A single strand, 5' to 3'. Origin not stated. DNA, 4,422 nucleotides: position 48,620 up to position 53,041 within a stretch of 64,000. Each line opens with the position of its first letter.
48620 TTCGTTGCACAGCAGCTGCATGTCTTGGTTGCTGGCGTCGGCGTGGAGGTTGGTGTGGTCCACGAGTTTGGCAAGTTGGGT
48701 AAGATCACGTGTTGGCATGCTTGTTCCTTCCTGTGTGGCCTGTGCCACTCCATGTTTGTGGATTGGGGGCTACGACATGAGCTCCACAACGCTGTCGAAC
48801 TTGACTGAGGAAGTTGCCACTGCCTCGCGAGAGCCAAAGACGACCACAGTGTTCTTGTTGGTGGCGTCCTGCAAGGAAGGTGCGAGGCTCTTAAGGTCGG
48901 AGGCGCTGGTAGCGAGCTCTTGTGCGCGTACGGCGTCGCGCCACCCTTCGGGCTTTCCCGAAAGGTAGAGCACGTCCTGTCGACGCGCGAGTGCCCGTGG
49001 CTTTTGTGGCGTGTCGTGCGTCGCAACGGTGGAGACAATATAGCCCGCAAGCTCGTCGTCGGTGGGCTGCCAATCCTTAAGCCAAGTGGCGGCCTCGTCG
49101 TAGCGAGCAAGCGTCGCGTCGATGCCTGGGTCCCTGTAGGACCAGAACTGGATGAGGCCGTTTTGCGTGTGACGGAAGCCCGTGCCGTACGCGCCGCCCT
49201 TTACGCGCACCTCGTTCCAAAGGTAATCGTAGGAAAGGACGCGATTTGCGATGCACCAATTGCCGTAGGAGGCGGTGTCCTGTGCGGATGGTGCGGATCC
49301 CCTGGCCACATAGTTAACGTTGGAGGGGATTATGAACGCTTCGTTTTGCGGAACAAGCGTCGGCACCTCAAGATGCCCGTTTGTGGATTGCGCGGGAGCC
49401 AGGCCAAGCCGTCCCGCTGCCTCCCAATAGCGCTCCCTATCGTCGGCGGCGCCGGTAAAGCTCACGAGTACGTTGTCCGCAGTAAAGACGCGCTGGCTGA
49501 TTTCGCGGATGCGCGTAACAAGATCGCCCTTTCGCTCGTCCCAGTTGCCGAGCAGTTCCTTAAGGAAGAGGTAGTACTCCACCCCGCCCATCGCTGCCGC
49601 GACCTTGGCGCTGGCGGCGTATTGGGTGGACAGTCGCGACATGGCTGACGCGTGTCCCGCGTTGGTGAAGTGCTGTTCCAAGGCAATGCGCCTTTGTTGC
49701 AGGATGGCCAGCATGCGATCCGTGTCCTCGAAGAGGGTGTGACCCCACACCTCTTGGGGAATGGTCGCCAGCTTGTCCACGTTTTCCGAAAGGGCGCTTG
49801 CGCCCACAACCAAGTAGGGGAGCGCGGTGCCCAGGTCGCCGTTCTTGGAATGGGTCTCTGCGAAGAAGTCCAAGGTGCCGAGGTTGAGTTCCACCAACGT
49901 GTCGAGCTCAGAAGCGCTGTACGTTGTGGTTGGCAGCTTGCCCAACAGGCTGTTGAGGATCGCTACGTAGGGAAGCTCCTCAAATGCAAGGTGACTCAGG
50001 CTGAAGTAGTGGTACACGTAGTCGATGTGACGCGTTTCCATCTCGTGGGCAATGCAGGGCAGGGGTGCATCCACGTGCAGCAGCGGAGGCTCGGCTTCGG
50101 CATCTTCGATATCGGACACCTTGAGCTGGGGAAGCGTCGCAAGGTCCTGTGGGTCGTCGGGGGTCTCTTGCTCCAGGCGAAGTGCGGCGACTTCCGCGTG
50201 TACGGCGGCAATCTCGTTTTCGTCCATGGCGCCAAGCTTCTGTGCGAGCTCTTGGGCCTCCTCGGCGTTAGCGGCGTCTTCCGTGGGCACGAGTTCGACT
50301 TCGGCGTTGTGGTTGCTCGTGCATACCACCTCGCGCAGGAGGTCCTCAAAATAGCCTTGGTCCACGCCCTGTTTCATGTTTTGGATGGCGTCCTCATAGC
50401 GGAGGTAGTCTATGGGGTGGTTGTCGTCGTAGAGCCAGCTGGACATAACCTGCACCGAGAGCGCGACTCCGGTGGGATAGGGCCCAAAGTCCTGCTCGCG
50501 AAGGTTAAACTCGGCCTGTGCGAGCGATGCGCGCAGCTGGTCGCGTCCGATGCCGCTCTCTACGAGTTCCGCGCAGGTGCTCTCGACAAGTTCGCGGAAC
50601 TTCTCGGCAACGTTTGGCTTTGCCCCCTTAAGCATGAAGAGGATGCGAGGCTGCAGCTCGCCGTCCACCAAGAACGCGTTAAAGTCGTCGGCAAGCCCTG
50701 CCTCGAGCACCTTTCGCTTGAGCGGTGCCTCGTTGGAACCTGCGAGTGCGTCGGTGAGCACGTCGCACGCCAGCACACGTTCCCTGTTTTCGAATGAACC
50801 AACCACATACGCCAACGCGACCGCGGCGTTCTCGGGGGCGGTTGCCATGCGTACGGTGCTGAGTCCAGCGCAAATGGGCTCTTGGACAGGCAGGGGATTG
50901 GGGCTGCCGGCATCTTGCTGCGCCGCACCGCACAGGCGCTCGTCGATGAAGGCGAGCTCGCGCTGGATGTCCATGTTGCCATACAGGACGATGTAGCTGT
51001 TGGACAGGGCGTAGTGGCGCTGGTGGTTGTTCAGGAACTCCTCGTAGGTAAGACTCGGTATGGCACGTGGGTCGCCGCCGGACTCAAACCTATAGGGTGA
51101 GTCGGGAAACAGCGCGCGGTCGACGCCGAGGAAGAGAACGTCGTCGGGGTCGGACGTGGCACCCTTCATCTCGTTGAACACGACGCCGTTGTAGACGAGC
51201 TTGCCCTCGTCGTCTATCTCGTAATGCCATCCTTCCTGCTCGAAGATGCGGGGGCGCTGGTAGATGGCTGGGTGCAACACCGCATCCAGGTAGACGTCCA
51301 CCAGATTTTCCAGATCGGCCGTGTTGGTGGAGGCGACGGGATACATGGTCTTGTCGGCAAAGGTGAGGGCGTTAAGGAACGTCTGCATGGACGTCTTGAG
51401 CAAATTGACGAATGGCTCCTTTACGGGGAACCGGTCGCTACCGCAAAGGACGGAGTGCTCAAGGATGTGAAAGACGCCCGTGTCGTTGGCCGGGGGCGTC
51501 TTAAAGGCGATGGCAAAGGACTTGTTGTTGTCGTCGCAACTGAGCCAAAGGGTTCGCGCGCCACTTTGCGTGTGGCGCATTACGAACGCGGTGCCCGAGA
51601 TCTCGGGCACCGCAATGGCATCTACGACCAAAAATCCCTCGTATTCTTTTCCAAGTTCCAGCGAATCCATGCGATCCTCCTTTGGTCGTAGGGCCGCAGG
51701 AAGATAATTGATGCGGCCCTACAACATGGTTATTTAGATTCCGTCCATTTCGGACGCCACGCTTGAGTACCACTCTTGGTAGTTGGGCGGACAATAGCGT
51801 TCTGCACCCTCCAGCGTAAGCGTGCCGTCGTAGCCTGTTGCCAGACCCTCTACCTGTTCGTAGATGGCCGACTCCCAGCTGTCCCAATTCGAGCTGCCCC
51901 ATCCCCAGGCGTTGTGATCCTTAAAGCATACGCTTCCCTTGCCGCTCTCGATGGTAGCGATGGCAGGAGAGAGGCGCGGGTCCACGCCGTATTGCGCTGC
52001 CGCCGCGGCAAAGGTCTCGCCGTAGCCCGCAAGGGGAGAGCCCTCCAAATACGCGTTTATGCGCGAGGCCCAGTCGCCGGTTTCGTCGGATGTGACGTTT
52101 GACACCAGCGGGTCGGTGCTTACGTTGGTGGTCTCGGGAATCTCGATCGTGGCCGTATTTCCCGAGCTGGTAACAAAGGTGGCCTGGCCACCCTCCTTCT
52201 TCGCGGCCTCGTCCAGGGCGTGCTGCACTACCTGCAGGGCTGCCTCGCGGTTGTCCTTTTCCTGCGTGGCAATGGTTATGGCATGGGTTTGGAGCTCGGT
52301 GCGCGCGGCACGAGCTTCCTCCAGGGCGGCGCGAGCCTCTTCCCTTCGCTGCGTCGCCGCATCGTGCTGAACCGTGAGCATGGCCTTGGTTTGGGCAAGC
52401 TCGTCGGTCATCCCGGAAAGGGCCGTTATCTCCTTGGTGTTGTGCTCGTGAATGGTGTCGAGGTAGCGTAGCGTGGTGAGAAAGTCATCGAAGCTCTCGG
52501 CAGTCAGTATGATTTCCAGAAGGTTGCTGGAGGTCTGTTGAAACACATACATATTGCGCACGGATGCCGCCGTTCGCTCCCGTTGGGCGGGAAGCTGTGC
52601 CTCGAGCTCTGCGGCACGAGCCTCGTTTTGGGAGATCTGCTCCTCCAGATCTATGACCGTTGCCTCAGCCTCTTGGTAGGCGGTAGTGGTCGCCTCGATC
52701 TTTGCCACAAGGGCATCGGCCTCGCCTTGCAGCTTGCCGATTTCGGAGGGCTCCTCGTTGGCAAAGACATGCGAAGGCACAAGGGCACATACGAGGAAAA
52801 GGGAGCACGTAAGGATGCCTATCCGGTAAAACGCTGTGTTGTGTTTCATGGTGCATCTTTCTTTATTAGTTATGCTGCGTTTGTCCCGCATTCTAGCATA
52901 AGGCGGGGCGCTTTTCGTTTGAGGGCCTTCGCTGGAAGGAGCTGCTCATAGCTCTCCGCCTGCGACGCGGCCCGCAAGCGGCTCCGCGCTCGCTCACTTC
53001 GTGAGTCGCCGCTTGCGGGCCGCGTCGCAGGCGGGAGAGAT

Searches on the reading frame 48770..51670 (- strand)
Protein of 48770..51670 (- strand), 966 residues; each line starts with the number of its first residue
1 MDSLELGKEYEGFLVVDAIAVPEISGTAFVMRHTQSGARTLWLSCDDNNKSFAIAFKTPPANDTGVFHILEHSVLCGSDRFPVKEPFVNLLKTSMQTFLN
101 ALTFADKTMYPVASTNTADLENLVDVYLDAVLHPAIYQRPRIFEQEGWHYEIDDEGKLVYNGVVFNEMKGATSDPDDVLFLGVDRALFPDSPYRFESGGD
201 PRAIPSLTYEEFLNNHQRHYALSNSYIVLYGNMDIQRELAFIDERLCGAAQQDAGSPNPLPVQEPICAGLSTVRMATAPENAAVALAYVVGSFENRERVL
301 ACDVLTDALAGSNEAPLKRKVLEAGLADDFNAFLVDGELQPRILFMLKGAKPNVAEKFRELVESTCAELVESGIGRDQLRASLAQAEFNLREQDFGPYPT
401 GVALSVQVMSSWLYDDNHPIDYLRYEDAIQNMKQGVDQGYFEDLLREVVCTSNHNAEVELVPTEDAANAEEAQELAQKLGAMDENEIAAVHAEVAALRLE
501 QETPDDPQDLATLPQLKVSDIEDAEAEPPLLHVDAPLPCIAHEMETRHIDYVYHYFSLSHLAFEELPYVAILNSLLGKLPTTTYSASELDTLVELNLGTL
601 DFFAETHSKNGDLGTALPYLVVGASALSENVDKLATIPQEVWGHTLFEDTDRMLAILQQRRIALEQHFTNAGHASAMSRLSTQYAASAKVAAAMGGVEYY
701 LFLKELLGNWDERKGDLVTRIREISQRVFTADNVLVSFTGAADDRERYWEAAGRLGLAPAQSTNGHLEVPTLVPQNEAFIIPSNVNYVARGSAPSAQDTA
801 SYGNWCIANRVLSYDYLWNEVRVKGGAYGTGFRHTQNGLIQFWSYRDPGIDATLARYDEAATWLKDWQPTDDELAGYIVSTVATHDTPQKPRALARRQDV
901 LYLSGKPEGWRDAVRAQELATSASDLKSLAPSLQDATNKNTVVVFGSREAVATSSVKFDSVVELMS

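Call 84: search_protein_families(library=pfam, proteins=[window:48770-51670:-], max_evalue=0.00001)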
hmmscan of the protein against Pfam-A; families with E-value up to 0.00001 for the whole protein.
window:48770-51670:- (966 aa): 3 families
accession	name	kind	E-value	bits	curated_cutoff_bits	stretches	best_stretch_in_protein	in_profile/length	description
PF08367.16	M16C_assoc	-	1.3e-49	169.1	25.3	1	466-706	10-252/252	Peptidase M16C associated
PF22516.1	PreP_C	-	2.2e-33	115.7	27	1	776-947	1-172/173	PreP C-terminal domain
PF05193.26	Peptidase_M16_C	-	3.2e-19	69.9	23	1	206-379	1-174/181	Peptidase M16 inactive domain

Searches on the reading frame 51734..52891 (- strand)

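Call 40: search_protein_families(library=pfam, proteins=[window:51734-52891:-])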
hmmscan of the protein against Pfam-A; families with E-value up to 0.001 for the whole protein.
window:51734-52891:- (385 aa): 1 family
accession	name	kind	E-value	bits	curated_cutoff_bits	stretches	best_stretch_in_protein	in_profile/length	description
PF24568.1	CC_PcsB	-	1.4e-05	25.3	27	1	95-155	3-62/75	Peptidoglycan hydrolase PcsB, coiled-coil domain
